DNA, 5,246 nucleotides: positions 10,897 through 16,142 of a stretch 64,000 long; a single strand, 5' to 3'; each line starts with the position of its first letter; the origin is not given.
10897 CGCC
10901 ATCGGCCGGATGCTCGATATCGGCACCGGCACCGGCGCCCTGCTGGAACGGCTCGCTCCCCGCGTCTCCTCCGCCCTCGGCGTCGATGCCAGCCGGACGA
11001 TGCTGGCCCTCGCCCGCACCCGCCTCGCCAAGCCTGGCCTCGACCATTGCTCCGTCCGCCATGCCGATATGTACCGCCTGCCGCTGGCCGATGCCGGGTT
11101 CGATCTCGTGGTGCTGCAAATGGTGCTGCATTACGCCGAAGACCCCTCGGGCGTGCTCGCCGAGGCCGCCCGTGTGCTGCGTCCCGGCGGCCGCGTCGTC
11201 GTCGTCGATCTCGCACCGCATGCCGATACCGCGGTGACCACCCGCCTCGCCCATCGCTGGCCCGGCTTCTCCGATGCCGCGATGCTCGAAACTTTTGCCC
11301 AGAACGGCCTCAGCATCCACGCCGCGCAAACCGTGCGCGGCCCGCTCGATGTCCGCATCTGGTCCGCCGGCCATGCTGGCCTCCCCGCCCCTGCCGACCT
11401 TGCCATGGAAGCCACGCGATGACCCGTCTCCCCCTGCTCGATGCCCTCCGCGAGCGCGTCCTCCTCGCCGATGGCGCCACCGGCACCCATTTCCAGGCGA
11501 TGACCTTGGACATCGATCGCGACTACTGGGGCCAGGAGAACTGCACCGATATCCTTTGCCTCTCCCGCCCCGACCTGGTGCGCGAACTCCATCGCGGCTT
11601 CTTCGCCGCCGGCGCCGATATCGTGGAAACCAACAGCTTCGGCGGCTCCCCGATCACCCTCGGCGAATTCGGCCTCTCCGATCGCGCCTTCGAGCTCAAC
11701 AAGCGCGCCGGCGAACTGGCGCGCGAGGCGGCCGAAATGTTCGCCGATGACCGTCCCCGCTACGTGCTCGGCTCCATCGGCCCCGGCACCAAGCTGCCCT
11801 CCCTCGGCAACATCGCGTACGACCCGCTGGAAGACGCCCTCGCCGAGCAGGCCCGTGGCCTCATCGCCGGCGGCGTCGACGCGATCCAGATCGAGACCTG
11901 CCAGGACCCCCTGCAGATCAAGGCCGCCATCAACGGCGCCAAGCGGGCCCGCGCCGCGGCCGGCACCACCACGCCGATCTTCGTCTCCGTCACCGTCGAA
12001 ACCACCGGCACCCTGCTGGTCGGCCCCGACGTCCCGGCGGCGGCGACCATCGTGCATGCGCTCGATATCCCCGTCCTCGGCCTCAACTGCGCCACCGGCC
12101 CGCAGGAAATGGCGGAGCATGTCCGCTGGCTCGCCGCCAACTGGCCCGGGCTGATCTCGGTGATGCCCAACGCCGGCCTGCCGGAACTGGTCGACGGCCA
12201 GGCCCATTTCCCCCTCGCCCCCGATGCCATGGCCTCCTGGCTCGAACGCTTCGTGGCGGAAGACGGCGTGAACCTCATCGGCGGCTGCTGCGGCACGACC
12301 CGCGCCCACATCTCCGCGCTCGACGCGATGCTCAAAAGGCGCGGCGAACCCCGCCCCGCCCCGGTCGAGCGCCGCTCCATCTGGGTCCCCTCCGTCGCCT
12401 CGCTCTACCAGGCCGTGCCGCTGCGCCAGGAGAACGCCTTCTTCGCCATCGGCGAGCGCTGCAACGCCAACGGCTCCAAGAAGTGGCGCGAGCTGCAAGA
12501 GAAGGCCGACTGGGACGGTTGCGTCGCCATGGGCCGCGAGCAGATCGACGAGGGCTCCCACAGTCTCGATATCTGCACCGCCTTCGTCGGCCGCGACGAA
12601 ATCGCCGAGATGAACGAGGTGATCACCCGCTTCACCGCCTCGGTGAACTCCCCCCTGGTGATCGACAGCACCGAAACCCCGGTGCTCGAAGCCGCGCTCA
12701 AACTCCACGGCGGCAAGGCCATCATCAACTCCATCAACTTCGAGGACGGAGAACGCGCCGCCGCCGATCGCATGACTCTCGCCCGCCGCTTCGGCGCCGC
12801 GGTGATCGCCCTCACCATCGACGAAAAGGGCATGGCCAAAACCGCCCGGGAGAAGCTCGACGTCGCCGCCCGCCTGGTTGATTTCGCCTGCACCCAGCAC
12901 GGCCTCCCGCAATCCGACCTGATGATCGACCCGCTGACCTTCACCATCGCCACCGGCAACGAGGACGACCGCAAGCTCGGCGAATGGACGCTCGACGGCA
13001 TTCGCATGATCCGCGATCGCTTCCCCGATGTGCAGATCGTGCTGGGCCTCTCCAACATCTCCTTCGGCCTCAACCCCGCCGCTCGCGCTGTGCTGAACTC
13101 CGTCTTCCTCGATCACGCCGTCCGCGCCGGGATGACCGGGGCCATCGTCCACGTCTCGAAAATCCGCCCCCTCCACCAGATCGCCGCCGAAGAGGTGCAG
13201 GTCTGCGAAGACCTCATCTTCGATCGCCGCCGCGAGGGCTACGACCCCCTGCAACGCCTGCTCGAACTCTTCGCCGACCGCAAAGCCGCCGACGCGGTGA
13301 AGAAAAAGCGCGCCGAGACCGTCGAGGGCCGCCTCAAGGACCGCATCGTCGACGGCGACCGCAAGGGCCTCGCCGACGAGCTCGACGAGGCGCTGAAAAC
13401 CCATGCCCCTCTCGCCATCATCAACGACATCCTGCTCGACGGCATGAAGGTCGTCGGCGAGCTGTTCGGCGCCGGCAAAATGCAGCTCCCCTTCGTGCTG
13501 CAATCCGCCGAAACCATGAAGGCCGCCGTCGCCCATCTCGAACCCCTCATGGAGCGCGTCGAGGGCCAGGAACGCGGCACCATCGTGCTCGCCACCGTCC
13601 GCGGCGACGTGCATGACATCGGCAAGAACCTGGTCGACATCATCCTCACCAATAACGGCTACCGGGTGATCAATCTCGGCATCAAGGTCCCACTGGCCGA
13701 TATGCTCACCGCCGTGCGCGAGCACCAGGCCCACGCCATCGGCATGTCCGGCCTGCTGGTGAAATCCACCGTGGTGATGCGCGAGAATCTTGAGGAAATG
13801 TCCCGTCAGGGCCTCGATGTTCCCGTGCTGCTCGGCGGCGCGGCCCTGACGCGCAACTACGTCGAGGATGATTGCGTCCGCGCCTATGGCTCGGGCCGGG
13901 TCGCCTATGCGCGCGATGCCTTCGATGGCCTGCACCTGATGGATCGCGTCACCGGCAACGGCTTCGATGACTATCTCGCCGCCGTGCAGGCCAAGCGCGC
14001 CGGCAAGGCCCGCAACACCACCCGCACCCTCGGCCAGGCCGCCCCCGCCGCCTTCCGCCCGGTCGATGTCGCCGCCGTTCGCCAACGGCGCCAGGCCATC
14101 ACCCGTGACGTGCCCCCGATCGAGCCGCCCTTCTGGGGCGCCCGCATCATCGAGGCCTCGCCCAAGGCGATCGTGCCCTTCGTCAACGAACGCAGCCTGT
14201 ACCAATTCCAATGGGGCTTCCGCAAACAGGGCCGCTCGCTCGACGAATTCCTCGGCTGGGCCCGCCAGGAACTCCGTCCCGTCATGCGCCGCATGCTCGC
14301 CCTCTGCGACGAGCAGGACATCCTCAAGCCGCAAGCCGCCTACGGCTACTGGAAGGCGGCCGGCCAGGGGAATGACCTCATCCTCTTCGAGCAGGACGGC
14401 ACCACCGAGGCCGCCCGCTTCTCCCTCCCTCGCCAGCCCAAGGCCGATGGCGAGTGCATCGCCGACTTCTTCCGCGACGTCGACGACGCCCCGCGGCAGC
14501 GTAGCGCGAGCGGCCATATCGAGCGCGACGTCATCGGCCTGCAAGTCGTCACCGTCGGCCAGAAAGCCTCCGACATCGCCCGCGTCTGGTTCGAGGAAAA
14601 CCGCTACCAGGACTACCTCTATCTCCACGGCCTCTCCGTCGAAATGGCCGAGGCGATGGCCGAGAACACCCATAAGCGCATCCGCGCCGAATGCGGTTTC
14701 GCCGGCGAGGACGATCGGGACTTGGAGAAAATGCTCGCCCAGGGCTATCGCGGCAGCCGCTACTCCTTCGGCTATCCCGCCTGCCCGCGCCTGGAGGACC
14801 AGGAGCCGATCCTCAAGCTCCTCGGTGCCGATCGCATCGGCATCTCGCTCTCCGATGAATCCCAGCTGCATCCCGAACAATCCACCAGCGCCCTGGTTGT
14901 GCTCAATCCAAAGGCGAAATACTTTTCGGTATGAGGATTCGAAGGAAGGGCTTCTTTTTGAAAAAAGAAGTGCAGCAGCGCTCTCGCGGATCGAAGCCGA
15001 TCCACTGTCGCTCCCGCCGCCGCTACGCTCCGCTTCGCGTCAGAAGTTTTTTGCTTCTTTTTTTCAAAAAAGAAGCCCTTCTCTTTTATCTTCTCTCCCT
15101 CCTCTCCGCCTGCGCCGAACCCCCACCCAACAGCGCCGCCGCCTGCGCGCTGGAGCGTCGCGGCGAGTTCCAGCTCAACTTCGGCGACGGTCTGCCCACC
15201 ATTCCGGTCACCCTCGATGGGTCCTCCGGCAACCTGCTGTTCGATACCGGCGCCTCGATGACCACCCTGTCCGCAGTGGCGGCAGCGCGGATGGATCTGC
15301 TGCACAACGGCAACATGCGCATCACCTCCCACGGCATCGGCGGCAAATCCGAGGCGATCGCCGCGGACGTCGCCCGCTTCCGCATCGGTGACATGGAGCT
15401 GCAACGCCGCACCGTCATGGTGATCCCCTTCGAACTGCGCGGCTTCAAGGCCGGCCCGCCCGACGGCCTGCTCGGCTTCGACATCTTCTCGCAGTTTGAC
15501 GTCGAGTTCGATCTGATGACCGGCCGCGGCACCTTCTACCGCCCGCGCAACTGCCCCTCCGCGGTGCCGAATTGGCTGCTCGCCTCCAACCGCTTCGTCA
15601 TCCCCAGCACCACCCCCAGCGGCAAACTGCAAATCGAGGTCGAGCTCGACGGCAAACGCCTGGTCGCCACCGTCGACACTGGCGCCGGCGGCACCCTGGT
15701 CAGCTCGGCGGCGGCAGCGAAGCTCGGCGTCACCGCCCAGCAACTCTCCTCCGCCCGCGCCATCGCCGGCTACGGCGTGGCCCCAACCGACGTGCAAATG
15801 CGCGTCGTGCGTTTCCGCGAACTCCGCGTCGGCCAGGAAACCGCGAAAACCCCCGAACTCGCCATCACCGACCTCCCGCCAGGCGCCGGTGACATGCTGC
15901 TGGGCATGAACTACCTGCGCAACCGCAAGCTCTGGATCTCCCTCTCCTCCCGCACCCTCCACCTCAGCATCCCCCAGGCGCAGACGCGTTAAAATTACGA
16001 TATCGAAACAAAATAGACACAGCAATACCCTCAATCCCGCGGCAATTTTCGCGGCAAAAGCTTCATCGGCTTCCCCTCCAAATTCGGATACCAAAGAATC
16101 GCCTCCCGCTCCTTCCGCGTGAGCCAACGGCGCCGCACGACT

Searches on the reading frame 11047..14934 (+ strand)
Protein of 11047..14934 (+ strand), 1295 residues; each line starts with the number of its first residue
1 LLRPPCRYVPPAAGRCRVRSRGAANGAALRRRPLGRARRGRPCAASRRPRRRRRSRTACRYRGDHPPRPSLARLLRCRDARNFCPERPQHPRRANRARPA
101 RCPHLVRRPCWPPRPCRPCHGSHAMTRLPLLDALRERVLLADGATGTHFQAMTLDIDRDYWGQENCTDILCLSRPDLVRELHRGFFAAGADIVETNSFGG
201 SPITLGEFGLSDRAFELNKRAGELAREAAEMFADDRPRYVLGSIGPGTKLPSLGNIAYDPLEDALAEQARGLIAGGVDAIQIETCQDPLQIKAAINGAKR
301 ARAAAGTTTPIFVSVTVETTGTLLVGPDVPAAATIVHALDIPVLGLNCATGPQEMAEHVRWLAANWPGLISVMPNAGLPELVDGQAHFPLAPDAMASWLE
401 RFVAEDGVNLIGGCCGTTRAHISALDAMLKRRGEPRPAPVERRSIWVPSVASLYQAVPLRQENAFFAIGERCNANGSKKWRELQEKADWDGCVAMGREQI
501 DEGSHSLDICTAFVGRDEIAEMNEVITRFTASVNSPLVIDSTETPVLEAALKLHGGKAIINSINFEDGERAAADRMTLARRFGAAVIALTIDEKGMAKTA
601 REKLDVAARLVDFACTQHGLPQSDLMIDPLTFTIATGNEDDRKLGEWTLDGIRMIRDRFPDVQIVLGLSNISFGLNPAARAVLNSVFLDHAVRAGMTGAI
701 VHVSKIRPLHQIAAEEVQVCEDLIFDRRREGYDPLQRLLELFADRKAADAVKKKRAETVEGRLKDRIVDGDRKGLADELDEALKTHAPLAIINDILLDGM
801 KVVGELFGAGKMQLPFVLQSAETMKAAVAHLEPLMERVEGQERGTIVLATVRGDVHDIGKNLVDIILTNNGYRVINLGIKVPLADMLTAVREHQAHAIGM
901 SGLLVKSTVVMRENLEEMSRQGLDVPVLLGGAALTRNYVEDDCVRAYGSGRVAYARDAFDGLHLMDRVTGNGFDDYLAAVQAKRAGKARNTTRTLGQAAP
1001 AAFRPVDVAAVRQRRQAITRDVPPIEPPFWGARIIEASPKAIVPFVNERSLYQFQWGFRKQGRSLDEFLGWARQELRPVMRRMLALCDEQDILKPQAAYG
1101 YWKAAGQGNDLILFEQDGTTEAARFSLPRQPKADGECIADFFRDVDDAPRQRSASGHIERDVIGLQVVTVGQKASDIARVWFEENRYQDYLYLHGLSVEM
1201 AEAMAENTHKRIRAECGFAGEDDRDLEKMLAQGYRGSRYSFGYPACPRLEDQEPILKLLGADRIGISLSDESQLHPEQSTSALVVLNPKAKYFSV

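Call 7: search_protein_families(library=pfam, proteins=[window:11047-14934:+], max_evalue=0.01)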
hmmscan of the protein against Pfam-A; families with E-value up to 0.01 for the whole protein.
window:11047-14934:+ (1295 aa): 5 families
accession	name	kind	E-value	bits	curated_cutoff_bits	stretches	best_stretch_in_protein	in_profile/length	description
PF02574.22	S-methyl_trans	-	5.5e-75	253.3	22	1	139-428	1-282/283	Homocysteine S-methyltransferase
PF00809.28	Pterin_bind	-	1.2e-36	127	25.5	1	469-702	1-244/244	Pterin binding enzyme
PF02965.22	Met_synt_B12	-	3.5e-34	118.9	25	1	1066-1295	30-257/273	Vitamin B12 dependent methionine synthase, activation domain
PF02607.22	B12-binding_2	-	1.4e-23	83.3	23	1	761-832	3-74/74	B12 binding domain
PF02310.24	B12-binding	-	1.6e-18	67.1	32.1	1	845-949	2-114/121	B12 binding domain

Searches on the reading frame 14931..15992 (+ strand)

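Call 7: search_protein_families(library=pfam, proteins=[window:14931-15992:+], max_evalue=0.01)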
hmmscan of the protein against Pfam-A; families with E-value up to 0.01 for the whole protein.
window:14931-15992:+ (353 aa): 4 families
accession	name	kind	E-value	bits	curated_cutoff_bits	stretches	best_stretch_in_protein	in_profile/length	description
PF13650.11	Asp_protease_2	-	1.3e-27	96.8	24.3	2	91-184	1-89/90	Aspartyl protease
PF13975.11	gag-asp_proteas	-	7.2e-25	87.8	28.2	2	235-331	1-92/92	gag-polyprotein putative aspartyl protease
PF09668.16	Asp_protease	-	1.6e-06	28.6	26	1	233-336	10-108/109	Aspartyl protease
PF00077.25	RVP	-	0.00011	22.8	20.7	0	89-192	5-99/101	Retroviral aspartyl protease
